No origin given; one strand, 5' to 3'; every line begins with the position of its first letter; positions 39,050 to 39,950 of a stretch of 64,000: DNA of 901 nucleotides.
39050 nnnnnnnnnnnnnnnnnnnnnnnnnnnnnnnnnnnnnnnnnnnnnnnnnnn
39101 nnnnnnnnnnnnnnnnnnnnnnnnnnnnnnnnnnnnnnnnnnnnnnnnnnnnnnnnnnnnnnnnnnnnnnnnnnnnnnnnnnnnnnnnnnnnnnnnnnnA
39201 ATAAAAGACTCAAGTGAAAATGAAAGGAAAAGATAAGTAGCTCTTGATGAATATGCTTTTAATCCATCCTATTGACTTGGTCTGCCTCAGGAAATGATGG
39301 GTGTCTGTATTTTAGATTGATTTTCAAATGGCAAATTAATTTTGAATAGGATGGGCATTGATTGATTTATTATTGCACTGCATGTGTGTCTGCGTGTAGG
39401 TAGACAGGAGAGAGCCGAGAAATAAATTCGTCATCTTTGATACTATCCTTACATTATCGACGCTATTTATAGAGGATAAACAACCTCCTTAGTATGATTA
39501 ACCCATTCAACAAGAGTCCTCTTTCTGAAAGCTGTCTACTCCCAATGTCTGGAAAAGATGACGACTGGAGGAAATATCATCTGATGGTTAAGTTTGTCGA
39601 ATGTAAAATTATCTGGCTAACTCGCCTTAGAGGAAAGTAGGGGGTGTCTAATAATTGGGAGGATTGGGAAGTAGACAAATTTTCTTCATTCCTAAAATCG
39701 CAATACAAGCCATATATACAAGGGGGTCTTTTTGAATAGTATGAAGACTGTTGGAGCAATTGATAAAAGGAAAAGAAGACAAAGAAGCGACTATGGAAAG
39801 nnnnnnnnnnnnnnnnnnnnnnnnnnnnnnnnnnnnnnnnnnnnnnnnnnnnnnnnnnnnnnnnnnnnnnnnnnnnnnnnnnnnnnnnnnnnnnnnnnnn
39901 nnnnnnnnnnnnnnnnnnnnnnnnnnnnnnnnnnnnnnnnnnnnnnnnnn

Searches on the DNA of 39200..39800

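Call 76: search_rna_families(source=window, start=39200, end=39800, threshold=evalue, max_evalue=1)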
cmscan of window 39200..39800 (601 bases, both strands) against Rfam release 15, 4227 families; matches with E-value up to 1: 1.
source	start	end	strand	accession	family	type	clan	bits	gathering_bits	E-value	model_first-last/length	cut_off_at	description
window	39289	39450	+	RF01295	SCARNA7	Gene; snRNA; snoRNA; scaRNA;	-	16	65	0.098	1-330/330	no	Small Cajal body-specific RNA 7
